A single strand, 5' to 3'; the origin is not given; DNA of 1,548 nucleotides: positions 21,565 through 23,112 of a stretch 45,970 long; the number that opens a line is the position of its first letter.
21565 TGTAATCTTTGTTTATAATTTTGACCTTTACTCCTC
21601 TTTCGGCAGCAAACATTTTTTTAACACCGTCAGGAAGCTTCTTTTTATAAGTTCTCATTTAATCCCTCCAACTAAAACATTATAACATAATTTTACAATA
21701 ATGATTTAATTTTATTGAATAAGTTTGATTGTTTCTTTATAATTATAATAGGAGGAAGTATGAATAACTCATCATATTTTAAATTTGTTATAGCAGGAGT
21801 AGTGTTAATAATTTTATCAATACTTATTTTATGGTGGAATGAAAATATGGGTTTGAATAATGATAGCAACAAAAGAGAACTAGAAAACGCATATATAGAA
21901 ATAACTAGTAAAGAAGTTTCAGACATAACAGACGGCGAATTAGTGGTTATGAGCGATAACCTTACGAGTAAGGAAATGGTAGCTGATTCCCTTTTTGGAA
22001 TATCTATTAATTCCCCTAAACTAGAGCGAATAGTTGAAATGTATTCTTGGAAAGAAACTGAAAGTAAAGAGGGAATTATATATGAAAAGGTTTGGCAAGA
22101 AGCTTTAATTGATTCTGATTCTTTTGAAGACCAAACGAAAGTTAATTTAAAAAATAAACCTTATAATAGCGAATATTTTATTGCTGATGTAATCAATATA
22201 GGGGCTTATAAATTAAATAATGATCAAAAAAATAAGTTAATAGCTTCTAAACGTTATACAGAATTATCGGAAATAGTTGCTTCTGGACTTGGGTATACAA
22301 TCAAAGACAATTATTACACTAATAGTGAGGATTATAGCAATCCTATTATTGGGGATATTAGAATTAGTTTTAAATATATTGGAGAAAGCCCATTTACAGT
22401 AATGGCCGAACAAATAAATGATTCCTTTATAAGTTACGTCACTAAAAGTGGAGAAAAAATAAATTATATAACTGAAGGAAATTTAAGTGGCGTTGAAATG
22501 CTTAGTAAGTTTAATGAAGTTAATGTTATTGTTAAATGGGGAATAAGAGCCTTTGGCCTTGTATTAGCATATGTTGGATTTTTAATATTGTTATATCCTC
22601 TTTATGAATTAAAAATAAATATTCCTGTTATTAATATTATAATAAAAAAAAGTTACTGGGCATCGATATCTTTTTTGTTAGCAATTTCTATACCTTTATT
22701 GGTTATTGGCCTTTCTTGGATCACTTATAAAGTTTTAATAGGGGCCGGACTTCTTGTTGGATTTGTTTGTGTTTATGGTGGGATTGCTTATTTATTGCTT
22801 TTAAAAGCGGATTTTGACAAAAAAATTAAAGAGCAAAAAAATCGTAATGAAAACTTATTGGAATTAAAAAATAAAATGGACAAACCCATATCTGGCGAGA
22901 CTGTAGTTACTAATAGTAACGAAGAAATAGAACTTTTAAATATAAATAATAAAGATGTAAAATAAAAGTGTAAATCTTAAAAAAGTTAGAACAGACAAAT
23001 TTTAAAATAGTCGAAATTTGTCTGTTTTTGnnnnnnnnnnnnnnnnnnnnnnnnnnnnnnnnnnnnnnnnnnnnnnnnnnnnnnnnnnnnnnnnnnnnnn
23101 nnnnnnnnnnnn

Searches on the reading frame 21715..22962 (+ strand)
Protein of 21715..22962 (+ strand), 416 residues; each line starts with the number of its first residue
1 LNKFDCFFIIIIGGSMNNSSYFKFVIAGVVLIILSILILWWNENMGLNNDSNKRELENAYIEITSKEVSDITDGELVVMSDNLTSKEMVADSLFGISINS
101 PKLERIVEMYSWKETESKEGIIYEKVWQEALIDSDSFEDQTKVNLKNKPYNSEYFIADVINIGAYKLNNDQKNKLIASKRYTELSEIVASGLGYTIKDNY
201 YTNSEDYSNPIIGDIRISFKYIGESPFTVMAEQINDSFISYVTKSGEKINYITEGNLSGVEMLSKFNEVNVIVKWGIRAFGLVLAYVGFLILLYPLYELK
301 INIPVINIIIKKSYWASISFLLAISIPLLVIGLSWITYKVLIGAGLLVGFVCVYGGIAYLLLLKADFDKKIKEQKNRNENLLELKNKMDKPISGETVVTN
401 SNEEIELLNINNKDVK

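Call 65: search_protein_families(library=pfam, proteins=[window:21715-22962:+])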
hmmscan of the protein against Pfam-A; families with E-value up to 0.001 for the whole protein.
window:21715-22962:+ (416 aa): 1 family
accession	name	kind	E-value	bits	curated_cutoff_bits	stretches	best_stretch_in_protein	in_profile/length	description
PF07787.17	TMEM43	-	8.8e-45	153.4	23.3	1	109-339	1-249/250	Transmembrane protein 43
